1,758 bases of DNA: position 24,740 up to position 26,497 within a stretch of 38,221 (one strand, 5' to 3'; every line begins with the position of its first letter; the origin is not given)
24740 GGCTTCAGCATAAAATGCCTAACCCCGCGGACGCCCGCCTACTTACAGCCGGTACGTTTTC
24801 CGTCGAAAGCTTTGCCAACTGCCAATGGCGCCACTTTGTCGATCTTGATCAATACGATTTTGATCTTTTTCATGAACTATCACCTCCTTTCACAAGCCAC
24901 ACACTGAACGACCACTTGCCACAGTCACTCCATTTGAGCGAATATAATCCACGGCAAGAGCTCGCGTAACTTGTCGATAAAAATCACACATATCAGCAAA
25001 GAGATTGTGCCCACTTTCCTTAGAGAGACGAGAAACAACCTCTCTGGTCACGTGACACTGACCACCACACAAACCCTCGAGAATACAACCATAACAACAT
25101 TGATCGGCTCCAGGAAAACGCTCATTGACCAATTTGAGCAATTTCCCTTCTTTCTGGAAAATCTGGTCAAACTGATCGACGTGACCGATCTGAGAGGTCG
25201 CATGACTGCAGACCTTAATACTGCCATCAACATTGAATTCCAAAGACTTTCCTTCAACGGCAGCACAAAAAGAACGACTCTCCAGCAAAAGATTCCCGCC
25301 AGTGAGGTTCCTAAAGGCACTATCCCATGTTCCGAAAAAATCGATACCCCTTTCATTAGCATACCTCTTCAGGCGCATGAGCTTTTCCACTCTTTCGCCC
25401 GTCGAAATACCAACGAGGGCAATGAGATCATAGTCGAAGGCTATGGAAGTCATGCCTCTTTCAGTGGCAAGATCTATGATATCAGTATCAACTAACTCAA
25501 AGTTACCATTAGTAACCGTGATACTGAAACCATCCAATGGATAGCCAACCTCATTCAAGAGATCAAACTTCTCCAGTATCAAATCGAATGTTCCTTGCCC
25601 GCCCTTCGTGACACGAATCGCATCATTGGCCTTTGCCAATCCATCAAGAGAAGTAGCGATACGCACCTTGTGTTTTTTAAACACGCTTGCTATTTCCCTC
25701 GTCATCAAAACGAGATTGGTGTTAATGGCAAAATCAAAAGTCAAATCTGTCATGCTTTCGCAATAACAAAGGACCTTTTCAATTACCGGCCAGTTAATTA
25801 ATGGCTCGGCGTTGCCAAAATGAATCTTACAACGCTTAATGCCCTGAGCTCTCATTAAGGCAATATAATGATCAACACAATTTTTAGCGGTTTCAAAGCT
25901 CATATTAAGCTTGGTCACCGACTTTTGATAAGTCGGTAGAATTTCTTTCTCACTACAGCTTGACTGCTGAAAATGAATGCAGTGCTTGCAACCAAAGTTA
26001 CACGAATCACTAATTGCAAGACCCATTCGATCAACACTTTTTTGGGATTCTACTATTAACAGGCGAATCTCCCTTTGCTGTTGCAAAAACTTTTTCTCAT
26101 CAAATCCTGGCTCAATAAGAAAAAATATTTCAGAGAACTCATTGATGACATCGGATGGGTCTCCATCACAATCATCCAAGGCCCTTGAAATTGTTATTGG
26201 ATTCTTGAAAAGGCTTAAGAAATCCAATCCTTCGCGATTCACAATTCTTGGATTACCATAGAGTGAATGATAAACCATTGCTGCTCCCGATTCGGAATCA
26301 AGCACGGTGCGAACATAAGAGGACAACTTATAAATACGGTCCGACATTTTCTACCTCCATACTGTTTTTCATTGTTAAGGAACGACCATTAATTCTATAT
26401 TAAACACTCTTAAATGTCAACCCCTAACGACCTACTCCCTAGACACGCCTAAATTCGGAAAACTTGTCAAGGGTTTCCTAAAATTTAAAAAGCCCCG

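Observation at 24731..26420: Self-contained radical-SAM/SPASM (RRE-fused) enzyme plus 31-aa single-Cys Lys-rich peptide cassette: a candidate uncharacterised RiPP-like system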

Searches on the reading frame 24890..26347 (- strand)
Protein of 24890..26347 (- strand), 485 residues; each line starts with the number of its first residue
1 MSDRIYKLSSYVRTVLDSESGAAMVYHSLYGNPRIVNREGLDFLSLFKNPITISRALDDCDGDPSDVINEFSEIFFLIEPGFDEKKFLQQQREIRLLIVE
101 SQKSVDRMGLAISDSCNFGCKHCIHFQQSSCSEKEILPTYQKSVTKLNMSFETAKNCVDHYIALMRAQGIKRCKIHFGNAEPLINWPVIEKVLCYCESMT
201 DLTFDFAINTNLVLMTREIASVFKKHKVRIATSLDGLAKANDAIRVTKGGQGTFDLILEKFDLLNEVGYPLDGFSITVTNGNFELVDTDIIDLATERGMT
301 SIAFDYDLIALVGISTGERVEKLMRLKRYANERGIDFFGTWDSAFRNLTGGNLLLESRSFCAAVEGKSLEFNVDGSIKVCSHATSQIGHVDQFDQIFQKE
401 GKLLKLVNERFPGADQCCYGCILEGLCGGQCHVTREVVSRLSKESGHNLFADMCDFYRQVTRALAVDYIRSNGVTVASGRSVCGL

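Call 3: search_protein_families(library=pfam, proteins=[window:24890-26347:-], max_evalue=0.1)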
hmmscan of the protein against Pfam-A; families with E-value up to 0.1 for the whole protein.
window:24890-26347:- (485 aa): 1 family
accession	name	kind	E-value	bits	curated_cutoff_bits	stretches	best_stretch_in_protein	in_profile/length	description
PF04055.27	Radical_SAM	-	1.5e-09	38.6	29.5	1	112-271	3-143/166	Radical SAM superfamily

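Call 4: search_protein_families(library=ncbifam, proteins=[window:24890-26347:-], max_evalue=0.1)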
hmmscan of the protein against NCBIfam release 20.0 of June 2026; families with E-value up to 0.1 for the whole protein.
window:24890-26347:- (485 aa): 44 families (the best 25 are shown)
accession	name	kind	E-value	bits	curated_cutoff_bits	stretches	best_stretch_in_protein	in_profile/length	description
NF047865.1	rSAM_PapB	equivalog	7.5e-25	87.8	340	1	107-437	4-322/330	PapB family radical SAM/SPASM ranthipeptide maturase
TIGR03906.1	quino_hemo_SAM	equivalog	1.1e-24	86.9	453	1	65-286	61-264/467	quinohemoprotein amine dehydrogenase maturation protein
NF035951.1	rSAM_RumMC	equivalog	1.4e-22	80.1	720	1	84-261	92-256/510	RumMC family radical SAM sactipeptide maturase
TIGR04068.1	rSAM_ocin_clost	equivalog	6.4e-22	78.1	500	1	94-264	72-232/462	Cys-rich peptide radical SAM maturase CcpM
TIGR03974.1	rSAM_six_Cys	equivalog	1.8e-20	73.2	425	1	95-266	86-246/451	thioether cross-link-forming SCIFF peptide maturase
TIGR04064.1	rSAM_nif11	equivalog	1.2e-18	67.1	518.7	1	99-264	71-224/459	nif11-like peptide radical SAM maturase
TIGR03978.1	rSAM_paired_1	equivalog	1.1e-17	64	370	1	115-302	92-265/466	His-Xaa-Ser system radical SAM maturase HxsB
TIGR04136.1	rSAM_FibroRumin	equivalog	3e-17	62.6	400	1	25-434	16-421/458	FibroRumin system radical SAM peptide maturase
TIGR03942.1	sulfatase_rSAM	equivalog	1.4e-16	60.5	349.45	1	111-270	6-154/363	anaerobic sulfatase maturase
NF040492.1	not_ScfB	exception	3.8e-16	59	855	1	71-262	62-240/450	ScfB-related radical SAM/SPASM orphan maturase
TIGR04148.1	GG_samocin_CFB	equivalog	7.3e-16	58.4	300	1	101-266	12-172/411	radical SAM peptide maturase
NF041707.1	rSAM_YhhB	equivalog_domain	3.4e-15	55.8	445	1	111-266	7-154/369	cyclophane-forming radical SAM/SPASM peptide maturase YhhB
NF038107.1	rSAM_NF038107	equivalog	1.5e-14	53.6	600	1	63-433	46-402/444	Cys-every-fifth radical SAM/SPASM peptide maturase CefB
TIGR04463.1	rSAM_vs_C_rich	equivalog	2.9e-14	52.7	525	1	21-432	10-395/438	TIGR04463 family radical SAM/SPASM RiPP maturase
TIGR04163.1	rSAM_cobopep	equivalog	6.7e-14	51.5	375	1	111-300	69-241/428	peptide-modifying radical SAM enzyme CbpB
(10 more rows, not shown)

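Call 7: find_homologous_proteins(query=window:24890-26347:-)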
Query window:24890-26347:- (485 aa): 207 proteins with E <= 0.001 among 7922 candidates; the best 120 are listed.
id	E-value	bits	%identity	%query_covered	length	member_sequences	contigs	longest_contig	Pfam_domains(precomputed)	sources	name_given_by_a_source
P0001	0.0e+0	1107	100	100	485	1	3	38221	PF04055.28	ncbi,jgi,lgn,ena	-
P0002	3.0e-226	770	68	100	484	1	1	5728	PF04055.28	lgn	-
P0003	6.8e-223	759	68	99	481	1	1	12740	PF04055.28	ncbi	-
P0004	7.2e-222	755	68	99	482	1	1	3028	PF04055.28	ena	-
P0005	1.9e-220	751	68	99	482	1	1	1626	PF04055.28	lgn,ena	-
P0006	3.2e-220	750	68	100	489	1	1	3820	PF04055.28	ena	-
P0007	8.5e-219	745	66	100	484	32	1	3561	PF04055.28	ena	-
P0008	1.9e-218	744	67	99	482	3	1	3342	PF04055.28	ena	-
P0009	5.1e-217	739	65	100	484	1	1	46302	PF04055.28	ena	-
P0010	1.2e-216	738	67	99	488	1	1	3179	PF04055.28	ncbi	-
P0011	4.2e-216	736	66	99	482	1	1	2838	PF04055.28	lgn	-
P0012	7.6e-216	735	66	100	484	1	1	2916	PF04055.28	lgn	-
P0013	1.8e-215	734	66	99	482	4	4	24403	PF04055.28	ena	-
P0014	5.3e-215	733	65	100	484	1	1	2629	PF04055.28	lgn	-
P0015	5.5e-215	733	65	99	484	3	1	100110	PF04055.28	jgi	-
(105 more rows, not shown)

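Call 8: find_related_loci(query=window:24890-26347:-, collection=genome_contigs, flank=6000)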
Query window:24890-26347:- (485 aa) in genome_contigs; peptide patterns used: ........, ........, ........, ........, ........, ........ (x = any residue, [..] = any of these).
104 stretches matched a pattern; 5 encode a relative of the query (tblastn E <= 1e-3); 5 distinct loci.
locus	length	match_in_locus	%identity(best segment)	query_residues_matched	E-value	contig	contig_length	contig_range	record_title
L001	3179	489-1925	67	6-485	0e+0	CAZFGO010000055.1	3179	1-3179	MAG TPA_asm: uncultured Gammaproteobacteria bacterium isolate SRP093762_co1_14 genome assembly, contig: NODE_15874_lengt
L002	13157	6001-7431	64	1-478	0e+0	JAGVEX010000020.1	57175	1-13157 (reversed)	MAG: bacterium isolate DeMMO2_23 c_000000018978, whole genome shotgun sequence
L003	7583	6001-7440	61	5-485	0e+0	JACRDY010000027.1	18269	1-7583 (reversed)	MAG: Candidatus Falkowbacteria bacterium isolate NC_groundwater_1685_Pr3_B-0.1um_51_16 SR-2_scaffold_141_1357391, whole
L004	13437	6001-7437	61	6-485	0e+0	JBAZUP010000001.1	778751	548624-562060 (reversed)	MAG: Patescibacteria group bacterium isolate SO_2017_GW1_231 NODE_45_length_778751_cov_3.412568_OW334_2017, whole genome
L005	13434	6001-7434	54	1-479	4e-180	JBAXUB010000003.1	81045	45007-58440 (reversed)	MAG: Candidatus Taylorbacteria bacterium isolate ELA650 MAG650_3, whole genome shotgun sequence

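Call 12: find_related_loci(query=A1, collection=metagenome_contigs, flank=7000)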
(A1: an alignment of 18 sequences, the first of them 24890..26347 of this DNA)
Query A1 (485 aa) in metagenome_contigs; peptide patterns used: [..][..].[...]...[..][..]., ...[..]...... (x = any residue, [..] = any of these).
253 stretches matched a pattern; 77 encode a relative of the query (tblastn E <= 1e-3); 76 distinct loci.
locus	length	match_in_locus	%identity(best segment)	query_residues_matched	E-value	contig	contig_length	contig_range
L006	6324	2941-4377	67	6-485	0e+0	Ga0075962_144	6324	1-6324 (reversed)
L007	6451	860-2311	66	1-485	0e+0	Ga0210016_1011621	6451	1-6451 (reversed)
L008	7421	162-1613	66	1-485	0e+0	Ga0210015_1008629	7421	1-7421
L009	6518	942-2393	66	1-485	0e+0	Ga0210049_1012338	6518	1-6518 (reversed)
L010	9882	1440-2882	66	4-485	0e+0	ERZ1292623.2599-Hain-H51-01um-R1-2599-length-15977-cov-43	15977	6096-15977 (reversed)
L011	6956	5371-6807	66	6-485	0e+0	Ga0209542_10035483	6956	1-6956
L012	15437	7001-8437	65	6-485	0e+0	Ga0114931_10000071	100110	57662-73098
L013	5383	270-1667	66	6-472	0e+0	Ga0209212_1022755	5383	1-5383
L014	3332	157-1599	65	4-485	0e+0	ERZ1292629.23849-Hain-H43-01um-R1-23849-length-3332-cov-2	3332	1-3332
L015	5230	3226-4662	65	6-485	0e+0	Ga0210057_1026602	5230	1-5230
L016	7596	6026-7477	64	1-485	0e+0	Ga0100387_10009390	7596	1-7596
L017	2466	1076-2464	67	1-464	0e+0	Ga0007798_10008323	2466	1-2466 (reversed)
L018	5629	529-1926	66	6-472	0e+0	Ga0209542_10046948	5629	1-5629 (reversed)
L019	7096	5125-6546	64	6-480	0e+0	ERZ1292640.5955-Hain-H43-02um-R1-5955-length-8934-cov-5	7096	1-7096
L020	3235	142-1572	63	6-483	0e+0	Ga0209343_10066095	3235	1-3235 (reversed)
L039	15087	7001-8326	48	9-469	1e-140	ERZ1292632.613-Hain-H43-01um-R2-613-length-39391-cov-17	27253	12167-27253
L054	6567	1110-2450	30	4-464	7e-68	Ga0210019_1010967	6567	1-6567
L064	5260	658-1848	29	62-468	2e-41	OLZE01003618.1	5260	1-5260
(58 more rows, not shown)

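Call 19: search_solved_structures(query=A1, max_evalue=0.01, show_alignments=2)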
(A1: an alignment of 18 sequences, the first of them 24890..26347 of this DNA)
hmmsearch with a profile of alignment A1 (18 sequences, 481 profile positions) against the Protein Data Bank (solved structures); distinct sequences matched with E-value up to 0.01: 5.
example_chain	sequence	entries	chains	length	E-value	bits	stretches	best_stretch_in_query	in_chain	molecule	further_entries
8vpo_A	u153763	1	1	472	1.6e-57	198.2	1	3-465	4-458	Radical SAM core domain-containing protein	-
5wgg_A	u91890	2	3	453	1.4e-21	79.7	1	20-293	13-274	Radical SAM domain protein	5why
9gm3_A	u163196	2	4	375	3.8e-10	41.9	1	111-266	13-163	ChlB radical SAM domain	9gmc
4k36_A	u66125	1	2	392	7.2e-06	27.8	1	113-458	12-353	Anaerobic sulfatase-maturating enzyme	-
4k37_A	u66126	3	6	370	1.3e-05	27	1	113-458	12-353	Anaerobic sulfatase-maturating enzyme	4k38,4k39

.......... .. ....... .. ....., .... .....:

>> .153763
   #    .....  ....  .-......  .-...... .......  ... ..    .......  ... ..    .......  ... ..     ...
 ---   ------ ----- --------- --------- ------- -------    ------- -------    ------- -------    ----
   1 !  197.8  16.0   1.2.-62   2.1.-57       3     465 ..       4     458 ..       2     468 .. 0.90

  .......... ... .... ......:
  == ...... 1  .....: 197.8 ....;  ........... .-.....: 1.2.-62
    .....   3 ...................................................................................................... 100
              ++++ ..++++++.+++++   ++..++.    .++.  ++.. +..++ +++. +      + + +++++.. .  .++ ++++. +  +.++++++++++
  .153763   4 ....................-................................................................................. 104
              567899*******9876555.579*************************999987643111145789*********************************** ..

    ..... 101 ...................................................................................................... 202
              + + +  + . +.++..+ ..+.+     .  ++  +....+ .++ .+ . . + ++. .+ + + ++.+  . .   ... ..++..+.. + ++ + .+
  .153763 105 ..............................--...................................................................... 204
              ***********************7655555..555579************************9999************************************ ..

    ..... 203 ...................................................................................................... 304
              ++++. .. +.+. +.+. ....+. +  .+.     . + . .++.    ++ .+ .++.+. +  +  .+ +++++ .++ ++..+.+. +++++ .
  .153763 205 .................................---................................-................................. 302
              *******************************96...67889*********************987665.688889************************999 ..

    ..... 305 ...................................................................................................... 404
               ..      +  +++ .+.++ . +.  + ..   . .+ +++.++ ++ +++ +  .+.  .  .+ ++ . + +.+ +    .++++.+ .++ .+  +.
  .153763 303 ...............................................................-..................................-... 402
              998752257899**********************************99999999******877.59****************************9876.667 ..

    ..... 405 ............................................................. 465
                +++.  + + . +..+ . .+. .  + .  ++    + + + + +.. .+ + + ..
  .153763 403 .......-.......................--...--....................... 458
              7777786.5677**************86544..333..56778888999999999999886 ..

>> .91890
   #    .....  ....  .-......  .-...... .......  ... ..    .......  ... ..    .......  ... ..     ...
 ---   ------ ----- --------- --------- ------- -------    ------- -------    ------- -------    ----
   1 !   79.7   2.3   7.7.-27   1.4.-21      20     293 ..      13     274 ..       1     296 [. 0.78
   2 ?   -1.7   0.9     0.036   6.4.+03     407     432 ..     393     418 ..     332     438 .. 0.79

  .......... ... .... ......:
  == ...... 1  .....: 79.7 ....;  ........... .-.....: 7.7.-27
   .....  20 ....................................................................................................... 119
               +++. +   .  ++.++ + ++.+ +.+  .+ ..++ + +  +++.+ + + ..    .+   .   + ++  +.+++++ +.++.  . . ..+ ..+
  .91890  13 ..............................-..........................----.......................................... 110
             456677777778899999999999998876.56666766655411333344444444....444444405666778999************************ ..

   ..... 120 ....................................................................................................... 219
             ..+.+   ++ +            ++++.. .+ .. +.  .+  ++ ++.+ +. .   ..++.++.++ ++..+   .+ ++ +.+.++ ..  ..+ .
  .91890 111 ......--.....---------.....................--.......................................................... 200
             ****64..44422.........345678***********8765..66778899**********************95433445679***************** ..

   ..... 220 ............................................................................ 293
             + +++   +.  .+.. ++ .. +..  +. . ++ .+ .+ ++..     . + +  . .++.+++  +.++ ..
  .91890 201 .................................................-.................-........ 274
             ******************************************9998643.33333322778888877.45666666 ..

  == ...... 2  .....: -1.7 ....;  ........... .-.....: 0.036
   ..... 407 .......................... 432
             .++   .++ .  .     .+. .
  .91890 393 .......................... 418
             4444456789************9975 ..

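Call 30: predict_structure(alignment_id=A1)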
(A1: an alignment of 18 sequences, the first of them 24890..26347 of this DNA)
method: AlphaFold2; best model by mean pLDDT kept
length: 485 residues; sequences in the alignment: 18
mean_pLDDT: 80.7   pTM: 0.82
mean pLDDT of the five models: 80.7, 80.7, 79.7, 78.4, 78.3
residues with pLDDT >= 90: 196; 70-90: 182; 50-70: 66; < 50: 41
segments of 3 or more residues with pLDDT < 50: 117-145, 237-239, 477-485
pLDDT, mean of each block of 10 residues (from residue 1): 86 93 92 91 95 90 90 94 92 89 89 64 42 38 58 94 94 87 90 97 93 89 95 60 54 77 94 83 84 91 77 88 94 89 86 68 69 81 67 83 83 80 81 61 73 90 93 55 26
secondary structure, 60 per line:
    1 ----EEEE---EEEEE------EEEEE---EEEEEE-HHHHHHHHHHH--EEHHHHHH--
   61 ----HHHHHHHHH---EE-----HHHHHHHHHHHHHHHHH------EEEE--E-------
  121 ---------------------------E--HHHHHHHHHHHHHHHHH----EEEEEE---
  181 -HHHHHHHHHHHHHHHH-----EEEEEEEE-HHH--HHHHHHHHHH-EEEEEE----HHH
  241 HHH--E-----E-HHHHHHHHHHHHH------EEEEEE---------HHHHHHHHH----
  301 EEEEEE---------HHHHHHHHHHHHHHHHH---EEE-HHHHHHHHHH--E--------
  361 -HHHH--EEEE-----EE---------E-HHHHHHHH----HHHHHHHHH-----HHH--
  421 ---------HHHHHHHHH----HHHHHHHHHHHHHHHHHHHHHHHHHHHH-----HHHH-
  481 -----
elements in order: E5-8 E12-16 E23-27 E31-36 H38-48 H53-58 H65-73 H84-100 E107-110 H151-167 E172-177 H182-197 E203-210 H217-226 E228-233 H238-243 H254-266 E273-278 H288-296 E301-306 H316-332 E336-338 H340-349 H362-365 E368-371 H390-397 H402-410 H430-438 H443-470 H476-479

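Call 35: fold_search(model_id=the predicted structure, library=pdb)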
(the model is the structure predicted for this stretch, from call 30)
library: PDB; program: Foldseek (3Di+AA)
matches with E <= 10: 1315; with E <= 0.001: 56
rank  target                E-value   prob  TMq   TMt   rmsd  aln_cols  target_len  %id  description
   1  8vpo                  3.2e-26  1.00  0.76  0.81   4.1       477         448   22  X-Ray Crystal Structure of TigE from Paramaledivibacter caminithermalis (released 2024-02-07)
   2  5why_A                6.5e-13  1.00  0.56  0.64  10.3       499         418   18  Structural Insights into Thioether Bond Formation in the Biosynthesis of Sactipeptides (released 2017-07-26)
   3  5why_B                7.6e-13  1.00  0.56  0.63  10.8       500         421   17  Structural Insights into Thioether Bond Formation in the Biosynthesis of Sactipeptides (released 2017-07-26)
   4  5wgg_A                1.3e-11  1.00  0.56  0.61   7.8       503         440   18  Structural Insights into Thioether Bond Formation in the Biosynthesis of Sactipeptides (released 2017-07-26)
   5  9gmc_A                6.8e-11  1.00  0.56  0.70   5.3       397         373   15  Crystal structure of the complex formed between the radical SAM protein ChlB and the R3A mutant of ChlA (released 2025-06-25)
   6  5v1q_B                6.8e-11  1.00  0.46  0.50  14.3       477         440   14  Crystal structure of Streptococcus suis SuiB (released 2017-08-30)
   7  9gm3_A                1.2e-10  1.00  0.56  0.70   5.3       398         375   14  Crystal structure of the complex formed between the radical SAM protein ChlB and the leader region of its precursor su (released 2025-06-25)
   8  5v1s_B                3.5e-10  1.00  0.45  0.50  14.0       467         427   15  Crystal structure of Streptococcus suis SuiB bound to S-adenosylmethionine (released 2017-08-30)
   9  9gm3_C                3.9e-10  1.00  0.56  0.71   4.9       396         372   15  Crystal structure of the complex formed between the radical SAM protein ChlB and the leader region of its precursor su (released 2025-06-25)
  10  9gmc_C                6.2e-10  1.00  0.56  0.71   5.2       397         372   14  Crystal structure of the complex formed between the radical SAM protein ChlB and the R3A mutant of ChlA (released 2025-06-25)
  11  4k37_A                8.1e-10  1.00  0.55  0.70   5.5       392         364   15  Native anSMEcpe with bound AdoMet (released 2013-05-08)
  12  4k36_A                1.2e-09  1.00  0.57  0.70   5.1       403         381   15  His6 tagged anSMEcpe with bound AdoMet (released 2013-05-08)
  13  5v1q_A                3.4e-09  1.00  0.47  0.52  13.9       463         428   14  Crystal structure of Streptococcus suis SuiB (released 2017-08-30)
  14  4k38_B                3.5e-09  1.00  0.55  0.71   5.0       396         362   15  Native anSMEcpe with bound AdoMet and Kp18Cys peptide (released 2013-05-08)
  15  4k39_A                7.0e-09  1.00  0.56  0.72   4.7       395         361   15  Native anSMEcpe with bound AdoMet and Cp18Cys peptide (released 2013-05-08)
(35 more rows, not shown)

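Call 38: list_cluster_members(proteins=[window:24890-26347:-, window:24778-24873:-, window:23757-24752:+, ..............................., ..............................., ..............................])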
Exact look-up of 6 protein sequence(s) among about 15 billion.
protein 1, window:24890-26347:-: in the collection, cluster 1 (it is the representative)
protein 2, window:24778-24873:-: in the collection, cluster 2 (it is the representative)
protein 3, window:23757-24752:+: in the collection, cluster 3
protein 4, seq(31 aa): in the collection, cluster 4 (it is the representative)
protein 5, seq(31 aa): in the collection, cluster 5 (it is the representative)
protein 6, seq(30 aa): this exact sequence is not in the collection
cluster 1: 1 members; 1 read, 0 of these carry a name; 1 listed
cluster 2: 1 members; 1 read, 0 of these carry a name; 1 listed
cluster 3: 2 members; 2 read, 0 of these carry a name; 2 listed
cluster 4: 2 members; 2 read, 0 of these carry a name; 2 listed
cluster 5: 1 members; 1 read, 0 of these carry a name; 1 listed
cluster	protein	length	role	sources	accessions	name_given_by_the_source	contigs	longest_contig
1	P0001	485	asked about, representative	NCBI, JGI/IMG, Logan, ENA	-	-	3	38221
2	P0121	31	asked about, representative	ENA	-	-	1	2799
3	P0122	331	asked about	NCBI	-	-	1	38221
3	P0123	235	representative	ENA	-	-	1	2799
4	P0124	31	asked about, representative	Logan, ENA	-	-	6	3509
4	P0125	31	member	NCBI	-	-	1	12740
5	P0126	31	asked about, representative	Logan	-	-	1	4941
